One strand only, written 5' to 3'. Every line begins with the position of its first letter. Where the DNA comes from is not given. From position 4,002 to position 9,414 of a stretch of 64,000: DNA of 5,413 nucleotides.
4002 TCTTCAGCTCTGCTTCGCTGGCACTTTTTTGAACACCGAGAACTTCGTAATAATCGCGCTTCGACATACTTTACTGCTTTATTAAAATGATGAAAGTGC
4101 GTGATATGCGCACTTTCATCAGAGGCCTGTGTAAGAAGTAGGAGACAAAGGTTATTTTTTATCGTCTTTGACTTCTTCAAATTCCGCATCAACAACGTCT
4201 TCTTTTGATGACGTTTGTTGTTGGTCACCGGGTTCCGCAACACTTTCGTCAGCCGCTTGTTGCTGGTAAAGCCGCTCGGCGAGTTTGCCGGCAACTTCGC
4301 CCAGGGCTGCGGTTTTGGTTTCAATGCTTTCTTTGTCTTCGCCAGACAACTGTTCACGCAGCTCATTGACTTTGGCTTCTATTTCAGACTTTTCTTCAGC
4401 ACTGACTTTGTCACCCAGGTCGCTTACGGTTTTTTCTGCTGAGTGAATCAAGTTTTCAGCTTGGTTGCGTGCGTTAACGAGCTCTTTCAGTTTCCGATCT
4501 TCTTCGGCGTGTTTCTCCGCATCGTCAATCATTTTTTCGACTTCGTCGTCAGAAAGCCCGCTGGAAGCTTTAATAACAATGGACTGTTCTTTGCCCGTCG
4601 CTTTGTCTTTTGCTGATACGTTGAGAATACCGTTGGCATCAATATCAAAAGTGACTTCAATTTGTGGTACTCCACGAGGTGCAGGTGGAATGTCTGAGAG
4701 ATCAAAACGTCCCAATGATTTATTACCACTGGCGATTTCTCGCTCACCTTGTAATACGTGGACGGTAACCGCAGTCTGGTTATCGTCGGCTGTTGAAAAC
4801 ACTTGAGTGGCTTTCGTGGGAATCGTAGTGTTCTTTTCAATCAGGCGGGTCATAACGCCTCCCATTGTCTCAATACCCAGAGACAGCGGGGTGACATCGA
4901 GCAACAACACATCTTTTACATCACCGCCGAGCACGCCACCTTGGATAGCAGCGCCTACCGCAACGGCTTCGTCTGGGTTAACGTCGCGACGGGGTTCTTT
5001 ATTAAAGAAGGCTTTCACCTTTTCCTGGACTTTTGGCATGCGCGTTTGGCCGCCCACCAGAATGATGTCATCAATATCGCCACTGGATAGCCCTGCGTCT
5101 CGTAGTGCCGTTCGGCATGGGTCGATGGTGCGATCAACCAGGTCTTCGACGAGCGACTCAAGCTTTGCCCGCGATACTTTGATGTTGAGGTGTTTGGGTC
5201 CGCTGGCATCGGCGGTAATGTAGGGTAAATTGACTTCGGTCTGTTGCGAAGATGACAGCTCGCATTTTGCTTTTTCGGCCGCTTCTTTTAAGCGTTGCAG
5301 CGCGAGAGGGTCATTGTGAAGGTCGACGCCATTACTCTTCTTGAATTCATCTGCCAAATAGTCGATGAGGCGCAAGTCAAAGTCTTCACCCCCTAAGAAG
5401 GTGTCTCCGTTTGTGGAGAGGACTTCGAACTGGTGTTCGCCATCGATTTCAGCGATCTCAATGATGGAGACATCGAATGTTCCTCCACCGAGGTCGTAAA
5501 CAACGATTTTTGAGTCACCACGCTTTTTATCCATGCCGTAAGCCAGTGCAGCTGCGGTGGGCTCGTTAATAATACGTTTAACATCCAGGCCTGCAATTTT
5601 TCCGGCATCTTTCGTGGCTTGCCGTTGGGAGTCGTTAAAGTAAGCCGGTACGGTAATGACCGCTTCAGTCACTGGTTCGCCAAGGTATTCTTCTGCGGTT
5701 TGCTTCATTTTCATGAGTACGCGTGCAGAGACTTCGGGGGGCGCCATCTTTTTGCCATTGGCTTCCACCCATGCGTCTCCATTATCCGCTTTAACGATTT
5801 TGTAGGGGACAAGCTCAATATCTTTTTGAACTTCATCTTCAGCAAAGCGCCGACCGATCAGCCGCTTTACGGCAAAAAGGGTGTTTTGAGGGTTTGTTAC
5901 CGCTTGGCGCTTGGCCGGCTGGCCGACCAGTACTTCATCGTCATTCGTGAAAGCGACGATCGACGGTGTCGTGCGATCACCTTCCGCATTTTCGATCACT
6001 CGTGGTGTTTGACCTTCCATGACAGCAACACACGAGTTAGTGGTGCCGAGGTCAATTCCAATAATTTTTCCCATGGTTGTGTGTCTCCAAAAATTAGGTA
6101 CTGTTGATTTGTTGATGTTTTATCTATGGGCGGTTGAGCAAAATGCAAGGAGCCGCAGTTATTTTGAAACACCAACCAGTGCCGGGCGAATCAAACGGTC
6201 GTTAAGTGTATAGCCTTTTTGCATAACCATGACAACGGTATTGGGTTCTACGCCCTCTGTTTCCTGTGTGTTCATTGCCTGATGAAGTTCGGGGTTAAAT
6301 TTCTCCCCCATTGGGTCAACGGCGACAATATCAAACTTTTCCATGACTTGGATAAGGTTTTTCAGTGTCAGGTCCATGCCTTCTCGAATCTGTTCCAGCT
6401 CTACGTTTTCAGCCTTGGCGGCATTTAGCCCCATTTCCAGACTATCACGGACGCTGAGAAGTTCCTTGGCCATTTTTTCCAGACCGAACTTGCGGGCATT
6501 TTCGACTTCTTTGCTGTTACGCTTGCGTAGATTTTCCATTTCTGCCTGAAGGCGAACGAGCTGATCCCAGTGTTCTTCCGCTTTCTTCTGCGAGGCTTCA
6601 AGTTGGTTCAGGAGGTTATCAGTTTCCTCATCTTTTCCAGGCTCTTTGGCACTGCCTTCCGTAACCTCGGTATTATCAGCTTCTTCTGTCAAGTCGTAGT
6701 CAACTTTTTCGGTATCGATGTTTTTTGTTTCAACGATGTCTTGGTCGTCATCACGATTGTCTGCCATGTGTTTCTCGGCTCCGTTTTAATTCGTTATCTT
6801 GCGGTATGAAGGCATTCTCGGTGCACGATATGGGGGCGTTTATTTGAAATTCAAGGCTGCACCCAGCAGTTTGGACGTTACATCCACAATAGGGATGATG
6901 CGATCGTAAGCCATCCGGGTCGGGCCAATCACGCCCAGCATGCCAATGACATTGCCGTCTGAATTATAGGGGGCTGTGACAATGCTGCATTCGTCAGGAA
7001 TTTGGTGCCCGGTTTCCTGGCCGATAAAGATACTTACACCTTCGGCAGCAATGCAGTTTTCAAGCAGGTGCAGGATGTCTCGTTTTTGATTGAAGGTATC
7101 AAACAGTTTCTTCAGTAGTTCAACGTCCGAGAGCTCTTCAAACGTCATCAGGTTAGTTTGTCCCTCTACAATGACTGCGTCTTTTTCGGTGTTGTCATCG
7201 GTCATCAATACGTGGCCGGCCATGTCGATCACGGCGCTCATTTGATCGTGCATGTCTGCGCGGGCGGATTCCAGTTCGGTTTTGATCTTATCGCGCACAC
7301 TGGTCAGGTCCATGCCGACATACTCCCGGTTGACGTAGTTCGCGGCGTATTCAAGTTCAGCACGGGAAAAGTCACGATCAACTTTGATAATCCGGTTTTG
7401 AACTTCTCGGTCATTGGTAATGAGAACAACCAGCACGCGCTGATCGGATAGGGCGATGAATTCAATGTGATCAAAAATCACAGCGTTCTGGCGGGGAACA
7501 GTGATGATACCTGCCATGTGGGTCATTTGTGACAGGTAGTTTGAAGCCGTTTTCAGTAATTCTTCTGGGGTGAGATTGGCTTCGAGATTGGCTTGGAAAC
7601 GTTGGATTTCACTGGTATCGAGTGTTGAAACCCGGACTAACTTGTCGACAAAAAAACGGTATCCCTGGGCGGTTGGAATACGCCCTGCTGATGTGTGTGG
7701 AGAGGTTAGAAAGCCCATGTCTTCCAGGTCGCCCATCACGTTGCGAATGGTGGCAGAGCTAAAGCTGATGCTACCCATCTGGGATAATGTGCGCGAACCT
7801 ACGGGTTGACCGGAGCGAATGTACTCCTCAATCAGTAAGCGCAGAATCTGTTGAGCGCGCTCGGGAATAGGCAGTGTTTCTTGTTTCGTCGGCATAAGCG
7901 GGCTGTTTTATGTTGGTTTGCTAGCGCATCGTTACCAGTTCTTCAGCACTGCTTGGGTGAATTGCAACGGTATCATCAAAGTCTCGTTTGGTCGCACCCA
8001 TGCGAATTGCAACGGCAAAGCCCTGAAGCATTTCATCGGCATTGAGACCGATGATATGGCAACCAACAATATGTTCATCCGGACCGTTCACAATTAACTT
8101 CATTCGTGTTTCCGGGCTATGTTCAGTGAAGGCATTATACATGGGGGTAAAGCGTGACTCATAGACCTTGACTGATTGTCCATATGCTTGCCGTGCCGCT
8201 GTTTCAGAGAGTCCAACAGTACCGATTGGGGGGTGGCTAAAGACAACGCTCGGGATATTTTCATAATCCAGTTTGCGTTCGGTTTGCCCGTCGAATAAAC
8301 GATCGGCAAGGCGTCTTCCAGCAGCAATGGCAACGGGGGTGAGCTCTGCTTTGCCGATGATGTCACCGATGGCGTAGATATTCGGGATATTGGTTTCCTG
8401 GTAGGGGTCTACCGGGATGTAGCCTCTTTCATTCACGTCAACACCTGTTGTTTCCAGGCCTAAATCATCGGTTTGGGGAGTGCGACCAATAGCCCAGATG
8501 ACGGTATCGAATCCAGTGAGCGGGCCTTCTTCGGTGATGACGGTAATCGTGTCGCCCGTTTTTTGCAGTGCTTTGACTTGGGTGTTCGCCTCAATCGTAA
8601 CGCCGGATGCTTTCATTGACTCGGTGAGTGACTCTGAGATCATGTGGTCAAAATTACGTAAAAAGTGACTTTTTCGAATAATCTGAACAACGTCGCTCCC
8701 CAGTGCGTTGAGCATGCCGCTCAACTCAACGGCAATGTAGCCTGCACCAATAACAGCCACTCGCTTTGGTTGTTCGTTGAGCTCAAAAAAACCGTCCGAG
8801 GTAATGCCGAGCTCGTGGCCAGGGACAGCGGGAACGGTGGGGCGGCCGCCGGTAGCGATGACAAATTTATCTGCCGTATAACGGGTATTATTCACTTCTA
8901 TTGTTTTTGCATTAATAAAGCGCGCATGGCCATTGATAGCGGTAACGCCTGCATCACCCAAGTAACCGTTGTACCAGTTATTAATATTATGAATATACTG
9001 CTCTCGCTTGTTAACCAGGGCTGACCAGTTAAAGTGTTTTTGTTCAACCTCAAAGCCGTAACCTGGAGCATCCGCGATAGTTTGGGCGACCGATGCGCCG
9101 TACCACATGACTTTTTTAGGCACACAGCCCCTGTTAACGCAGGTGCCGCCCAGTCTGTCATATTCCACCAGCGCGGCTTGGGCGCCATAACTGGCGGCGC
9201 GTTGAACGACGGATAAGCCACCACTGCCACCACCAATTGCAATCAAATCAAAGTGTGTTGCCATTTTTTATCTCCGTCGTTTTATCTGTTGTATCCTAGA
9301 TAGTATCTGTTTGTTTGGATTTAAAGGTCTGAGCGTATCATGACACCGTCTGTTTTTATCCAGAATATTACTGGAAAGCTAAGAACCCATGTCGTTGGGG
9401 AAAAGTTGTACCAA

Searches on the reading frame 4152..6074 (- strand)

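Call 34: search_protein_families(library=pfam, proteins=[window:4152-6074:-], max_evalue=0.00001)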
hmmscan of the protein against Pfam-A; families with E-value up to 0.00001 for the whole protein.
window:4152-6074:- (640 aa): 2 families
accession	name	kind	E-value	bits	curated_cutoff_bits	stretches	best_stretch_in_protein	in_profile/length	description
PF00012.26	HSP70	-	5e-272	903.9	20.6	1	4-604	1-599/599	Hsp70 protein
PF06723.19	MreB_Mbl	-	1.6e-14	53.9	27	1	134-376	92-316/327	MreB/Mbl protein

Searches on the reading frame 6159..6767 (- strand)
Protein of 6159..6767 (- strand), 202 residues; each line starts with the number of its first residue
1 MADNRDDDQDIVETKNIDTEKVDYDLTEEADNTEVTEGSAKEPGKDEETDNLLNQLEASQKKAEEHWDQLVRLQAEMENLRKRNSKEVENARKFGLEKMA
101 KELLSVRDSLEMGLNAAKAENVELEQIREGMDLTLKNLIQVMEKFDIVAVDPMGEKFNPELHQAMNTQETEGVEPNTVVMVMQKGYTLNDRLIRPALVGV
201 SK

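Call 34: search_protein_families(library=pfam, proteins=[window:6159-6767:-], max_evalue=0.00001)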
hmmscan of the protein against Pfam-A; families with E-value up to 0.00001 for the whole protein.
window:6159-6767:- (202 aa): 1 family
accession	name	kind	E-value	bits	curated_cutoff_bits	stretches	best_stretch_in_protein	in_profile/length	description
PF01025.24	GrpE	-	6.9e-52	175.9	25.8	1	41-202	5-165/165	GrpE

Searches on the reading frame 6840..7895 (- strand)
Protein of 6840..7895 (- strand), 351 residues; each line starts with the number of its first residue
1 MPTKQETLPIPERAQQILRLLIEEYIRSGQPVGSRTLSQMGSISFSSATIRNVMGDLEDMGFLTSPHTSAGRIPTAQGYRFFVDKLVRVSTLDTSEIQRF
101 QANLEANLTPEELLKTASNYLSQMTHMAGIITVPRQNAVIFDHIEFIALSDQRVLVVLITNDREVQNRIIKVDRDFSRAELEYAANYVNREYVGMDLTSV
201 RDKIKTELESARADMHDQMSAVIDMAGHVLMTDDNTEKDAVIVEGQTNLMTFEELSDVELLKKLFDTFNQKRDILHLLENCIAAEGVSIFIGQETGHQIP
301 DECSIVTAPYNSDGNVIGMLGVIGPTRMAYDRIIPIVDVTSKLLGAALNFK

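Call 34: search_protein_families(library=pfam, proteins=[window:6840-7895:-], max_evalue=0.00001)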
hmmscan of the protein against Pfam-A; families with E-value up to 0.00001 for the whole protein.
window:6840-7895:- (351 aa): 1 family
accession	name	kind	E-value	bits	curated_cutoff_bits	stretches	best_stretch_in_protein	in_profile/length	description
PF01628.27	HrcA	-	4.9e-63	213.4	22.2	1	111-334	1-215/215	HrcA protein C terminal domain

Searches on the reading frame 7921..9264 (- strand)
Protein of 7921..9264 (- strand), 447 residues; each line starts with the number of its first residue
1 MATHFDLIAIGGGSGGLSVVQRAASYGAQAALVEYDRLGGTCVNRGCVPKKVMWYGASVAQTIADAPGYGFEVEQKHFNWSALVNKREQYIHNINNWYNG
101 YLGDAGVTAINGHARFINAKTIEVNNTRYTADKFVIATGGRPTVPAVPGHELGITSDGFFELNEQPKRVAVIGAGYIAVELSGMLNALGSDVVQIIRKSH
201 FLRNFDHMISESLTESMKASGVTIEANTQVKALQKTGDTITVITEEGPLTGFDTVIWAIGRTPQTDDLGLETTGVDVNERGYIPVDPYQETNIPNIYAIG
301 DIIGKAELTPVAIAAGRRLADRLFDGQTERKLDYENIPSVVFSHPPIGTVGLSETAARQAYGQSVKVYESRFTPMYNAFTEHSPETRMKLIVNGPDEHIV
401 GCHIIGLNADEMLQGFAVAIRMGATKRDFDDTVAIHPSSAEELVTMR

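Call 34: search_protein_families(library=pfam, proteins=[window:7921-9264:-], max_evalue=0.00001)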
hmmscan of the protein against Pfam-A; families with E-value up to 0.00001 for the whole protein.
window:7921-9264:- (447 aa): 4 families
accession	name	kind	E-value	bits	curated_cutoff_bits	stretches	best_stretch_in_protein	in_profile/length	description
PF07992.20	Pyr_redox_2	-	9.4e-71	239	26.1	1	6-316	2-291/291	Pyridine nucleotide-disulphide oxidoreductase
PF02852.28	Pyr_redox_dim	-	4.6e-35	120.6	25.3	1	337-446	1-109/110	Pyridine nucleotide-disulphide oxidoreductase, dimerisation domain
PF00070.33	Pyr_redox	-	2.3e-20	73.3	22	1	168-243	1-78/82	Pyridine nucleotide-disulphide oxidoreductase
PF13738.12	Pyr_redox_3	-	1.7e-16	60.8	30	1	120-300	114-305/305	Pyridine nucleotide-disulphide oxidoreductase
